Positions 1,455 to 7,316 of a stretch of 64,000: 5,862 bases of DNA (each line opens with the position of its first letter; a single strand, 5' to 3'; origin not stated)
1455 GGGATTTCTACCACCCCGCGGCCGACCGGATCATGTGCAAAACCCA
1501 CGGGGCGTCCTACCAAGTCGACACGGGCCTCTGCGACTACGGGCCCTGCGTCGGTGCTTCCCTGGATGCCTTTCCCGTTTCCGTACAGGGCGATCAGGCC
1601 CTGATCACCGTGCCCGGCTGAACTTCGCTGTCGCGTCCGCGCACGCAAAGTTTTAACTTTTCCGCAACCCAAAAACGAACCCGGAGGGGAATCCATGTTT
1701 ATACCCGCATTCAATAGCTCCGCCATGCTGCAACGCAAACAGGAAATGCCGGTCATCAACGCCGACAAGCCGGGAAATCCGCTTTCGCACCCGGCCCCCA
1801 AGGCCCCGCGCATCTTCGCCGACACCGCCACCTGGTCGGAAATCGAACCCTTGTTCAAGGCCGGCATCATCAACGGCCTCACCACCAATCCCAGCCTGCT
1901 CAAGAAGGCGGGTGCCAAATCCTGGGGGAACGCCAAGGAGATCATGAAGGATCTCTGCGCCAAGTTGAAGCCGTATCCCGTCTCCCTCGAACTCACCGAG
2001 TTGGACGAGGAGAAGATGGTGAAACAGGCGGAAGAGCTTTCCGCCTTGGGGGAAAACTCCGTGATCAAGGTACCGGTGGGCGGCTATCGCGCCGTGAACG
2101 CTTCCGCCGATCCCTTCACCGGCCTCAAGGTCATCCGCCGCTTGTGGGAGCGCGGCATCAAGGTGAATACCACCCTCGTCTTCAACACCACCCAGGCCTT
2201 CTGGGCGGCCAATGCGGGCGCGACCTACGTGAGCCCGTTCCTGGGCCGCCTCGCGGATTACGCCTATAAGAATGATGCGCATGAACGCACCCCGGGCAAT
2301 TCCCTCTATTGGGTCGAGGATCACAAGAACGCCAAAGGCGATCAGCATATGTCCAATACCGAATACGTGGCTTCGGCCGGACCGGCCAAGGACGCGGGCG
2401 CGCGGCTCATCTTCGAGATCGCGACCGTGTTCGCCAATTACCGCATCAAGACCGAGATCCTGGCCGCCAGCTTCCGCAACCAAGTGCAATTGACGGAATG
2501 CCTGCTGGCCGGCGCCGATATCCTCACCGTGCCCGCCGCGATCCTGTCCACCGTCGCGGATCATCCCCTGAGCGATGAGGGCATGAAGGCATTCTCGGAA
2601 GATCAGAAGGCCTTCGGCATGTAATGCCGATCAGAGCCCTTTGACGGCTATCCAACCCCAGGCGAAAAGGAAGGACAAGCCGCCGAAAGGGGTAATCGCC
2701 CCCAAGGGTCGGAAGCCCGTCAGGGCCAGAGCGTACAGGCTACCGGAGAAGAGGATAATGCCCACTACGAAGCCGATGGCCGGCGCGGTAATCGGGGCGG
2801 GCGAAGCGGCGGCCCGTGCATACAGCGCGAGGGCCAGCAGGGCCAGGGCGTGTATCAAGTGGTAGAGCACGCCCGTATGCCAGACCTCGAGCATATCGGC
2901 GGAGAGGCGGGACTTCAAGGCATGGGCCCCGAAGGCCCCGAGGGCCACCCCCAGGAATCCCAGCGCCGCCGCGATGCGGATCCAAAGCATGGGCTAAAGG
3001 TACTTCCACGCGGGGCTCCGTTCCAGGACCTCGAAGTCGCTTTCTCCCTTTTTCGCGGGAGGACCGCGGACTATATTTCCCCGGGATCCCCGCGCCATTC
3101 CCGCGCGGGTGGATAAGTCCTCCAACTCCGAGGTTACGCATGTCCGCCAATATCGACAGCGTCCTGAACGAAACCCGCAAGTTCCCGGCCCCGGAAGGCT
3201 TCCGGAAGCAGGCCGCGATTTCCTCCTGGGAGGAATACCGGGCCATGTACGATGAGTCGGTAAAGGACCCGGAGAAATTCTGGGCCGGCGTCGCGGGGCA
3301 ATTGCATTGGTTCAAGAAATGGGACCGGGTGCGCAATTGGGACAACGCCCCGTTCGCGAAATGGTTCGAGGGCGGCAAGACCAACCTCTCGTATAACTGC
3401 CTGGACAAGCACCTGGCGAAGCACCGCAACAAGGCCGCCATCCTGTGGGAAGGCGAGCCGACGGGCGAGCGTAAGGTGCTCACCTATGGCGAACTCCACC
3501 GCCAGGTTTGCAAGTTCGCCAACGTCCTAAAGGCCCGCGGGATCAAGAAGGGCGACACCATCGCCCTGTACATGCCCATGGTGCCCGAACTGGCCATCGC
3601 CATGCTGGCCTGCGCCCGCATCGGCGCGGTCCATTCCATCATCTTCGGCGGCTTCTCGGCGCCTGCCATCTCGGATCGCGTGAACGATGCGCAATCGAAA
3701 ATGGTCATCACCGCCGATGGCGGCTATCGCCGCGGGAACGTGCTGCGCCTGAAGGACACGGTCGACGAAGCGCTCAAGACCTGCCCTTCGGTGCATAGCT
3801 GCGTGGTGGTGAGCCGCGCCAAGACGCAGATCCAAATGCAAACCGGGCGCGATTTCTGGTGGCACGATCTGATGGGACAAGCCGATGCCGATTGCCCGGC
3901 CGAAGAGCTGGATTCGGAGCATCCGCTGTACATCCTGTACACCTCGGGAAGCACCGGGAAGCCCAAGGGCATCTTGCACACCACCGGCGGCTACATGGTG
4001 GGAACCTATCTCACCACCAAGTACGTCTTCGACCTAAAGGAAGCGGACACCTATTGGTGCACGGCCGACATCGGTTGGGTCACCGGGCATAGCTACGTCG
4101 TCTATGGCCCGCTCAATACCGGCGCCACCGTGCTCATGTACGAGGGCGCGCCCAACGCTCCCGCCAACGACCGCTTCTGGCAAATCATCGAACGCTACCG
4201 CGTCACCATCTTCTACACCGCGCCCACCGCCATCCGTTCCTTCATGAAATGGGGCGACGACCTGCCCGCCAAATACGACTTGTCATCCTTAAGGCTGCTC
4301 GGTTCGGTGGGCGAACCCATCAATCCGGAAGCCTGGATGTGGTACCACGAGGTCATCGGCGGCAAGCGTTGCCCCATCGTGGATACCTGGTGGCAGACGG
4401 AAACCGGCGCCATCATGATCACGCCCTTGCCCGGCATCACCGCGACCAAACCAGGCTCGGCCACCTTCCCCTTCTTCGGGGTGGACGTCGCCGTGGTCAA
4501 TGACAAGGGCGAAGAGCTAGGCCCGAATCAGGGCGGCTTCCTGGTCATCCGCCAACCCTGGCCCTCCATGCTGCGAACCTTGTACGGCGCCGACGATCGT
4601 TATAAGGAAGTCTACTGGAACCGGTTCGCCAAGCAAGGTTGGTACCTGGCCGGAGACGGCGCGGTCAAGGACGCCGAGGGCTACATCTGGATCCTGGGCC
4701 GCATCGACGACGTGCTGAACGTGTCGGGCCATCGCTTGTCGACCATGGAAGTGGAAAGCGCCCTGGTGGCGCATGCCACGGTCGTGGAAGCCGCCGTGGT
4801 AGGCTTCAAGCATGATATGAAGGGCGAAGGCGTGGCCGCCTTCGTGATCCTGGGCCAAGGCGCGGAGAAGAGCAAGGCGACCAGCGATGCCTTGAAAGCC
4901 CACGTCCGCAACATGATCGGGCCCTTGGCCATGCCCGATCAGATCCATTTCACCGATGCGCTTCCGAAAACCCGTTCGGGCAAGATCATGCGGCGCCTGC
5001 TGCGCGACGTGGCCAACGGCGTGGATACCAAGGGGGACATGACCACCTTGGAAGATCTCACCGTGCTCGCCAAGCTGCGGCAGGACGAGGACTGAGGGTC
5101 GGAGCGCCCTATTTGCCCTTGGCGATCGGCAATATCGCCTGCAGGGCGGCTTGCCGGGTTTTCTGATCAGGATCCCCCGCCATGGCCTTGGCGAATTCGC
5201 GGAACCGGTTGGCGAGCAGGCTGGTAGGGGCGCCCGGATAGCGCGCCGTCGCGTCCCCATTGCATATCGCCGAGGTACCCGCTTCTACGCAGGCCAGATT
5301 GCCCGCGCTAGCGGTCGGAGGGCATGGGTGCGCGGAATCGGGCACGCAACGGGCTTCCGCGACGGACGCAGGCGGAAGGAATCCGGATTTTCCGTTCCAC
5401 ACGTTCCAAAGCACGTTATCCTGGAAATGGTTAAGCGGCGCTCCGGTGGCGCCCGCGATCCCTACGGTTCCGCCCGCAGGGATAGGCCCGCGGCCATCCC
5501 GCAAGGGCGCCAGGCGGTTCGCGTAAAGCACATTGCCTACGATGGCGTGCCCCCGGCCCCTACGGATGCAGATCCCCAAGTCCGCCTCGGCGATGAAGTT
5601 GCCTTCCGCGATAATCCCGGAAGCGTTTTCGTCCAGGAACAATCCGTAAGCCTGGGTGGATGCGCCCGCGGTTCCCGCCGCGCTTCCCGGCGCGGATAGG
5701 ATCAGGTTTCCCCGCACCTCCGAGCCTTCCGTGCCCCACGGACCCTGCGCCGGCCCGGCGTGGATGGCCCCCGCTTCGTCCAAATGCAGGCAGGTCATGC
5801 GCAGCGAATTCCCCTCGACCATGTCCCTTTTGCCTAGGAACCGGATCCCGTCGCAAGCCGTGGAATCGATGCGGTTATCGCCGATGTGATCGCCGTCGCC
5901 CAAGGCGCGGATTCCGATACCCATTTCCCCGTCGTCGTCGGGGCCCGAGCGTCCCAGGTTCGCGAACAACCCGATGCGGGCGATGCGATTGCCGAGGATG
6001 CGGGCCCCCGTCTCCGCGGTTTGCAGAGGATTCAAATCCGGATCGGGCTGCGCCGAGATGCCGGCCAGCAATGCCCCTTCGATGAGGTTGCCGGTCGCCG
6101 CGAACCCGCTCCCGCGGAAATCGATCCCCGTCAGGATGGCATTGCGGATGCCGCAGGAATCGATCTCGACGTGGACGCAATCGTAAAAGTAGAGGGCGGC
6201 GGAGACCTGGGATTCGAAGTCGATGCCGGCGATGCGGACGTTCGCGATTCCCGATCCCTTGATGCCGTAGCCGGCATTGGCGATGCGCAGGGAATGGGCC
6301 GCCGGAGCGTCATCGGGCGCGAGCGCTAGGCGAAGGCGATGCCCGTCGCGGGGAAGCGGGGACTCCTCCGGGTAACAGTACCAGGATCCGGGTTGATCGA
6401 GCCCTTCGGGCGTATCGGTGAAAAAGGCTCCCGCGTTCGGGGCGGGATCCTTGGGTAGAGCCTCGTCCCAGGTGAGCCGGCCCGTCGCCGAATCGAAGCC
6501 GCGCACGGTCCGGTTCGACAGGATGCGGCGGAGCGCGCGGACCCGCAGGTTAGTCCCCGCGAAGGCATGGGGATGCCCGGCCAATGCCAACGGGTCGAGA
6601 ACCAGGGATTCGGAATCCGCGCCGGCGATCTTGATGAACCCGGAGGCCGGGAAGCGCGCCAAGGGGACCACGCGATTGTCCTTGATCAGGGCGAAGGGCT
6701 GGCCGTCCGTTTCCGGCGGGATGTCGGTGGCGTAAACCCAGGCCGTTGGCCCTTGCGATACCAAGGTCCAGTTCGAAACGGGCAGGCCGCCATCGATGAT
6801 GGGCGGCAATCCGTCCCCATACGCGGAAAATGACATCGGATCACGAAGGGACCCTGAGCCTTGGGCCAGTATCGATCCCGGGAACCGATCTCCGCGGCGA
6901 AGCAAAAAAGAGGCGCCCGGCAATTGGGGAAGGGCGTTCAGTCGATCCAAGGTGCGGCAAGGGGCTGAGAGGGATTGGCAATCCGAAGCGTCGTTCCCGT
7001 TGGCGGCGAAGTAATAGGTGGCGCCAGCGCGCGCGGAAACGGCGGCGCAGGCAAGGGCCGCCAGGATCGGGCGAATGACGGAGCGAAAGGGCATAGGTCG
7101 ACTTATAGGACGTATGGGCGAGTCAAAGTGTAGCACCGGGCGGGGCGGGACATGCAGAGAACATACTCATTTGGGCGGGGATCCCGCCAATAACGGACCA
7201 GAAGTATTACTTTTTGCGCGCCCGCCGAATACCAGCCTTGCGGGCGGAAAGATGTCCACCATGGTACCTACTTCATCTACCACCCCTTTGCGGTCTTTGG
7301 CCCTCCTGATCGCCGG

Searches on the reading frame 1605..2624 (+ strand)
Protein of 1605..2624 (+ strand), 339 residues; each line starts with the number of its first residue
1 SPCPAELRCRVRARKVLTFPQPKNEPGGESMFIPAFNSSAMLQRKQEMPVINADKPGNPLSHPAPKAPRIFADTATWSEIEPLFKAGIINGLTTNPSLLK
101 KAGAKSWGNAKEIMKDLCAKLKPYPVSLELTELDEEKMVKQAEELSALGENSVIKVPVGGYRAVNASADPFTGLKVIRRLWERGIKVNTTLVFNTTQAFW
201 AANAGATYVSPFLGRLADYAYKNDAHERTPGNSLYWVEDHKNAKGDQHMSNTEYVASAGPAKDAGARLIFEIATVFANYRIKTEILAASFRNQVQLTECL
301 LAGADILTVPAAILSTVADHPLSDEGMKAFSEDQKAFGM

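Call 11: search_protein_families(library=pfam, proteins=[window:1605-2624:+], max_evalue=0.001)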
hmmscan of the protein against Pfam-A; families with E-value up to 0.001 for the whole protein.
window:1605-2624:+ (339 aa): 1 family
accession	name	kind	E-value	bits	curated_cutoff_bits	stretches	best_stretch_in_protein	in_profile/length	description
PF00923.25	TAL_FSA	-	1.2e-45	156.5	27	1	70-332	1-250/285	Transaldolase/Fructose-6-phosphate aldolase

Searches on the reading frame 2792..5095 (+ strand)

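Call 11: search_protein_families(library=pfam, proteins=[window:2792-5095:+], max_evalue=0.001)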
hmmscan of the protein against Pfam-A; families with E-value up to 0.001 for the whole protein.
window:2792-5095:+ (767 aa): 3 families
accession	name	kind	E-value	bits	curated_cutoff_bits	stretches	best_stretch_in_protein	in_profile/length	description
PF00501.34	AMP-binding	-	5.2e-92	309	29.9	1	205-590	2-378/384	AMP-binding enzyme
PF13193.12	AMP-binding_C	-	1.5e-25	90.3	24.5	1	653-731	1-76/76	AMP-binding enzyme C-terminal domain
PF16177.11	ACAS_N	-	4.2e-25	87.8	27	1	149-203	1-55/55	Acetyl-coenzyme A synthetase N-terminus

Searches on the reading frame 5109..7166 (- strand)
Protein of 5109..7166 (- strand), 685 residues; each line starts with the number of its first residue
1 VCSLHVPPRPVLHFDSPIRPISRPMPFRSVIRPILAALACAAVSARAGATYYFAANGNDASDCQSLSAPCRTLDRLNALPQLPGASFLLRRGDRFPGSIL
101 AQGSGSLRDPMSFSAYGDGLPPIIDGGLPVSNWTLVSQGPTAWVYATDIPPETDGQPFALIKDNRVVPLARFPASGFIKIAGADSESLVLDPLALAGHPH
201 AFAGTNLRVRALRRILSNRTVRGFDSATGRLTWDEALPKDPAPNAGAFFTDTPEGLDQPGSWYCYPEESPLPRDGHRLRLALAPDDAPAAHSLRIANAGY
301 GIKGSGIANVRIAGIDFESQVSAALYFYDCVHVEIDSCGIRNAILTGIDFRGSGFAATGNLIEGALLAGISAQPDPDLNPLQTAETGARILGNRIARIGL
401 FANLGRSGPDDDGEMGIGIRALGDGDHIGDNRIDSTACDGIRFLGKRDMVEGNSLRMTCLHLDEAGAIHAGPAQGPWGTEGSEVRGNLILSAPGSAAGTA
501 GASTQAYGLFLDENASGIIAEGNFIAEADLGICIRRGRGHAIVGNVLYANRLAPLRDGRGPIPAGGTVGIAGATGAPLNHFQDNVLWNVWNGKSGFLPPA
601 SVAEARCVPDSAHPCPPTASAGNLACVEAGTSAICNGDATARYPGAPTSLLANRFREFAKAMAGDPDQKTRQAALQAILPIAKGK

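Call 11: search_protein_families(library=pfam, proteins=[window:5109-7166:-], max_evalue=0.001)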
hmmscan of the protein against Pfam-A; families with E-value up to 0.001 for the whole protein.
window:5109-7166:- (685 aa): 2 families
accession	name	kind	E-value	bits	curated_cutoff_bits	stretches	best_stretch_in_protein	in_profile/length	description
PF13229.12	Beta_helix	-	1.9e-06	28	25.9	0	295-370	64-142/158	Right handed beta helix region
PF05048.19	NosD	-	0.00091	19.2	23.6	0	481-551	115-173/212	Periplasmic copper-binding protein (NosD)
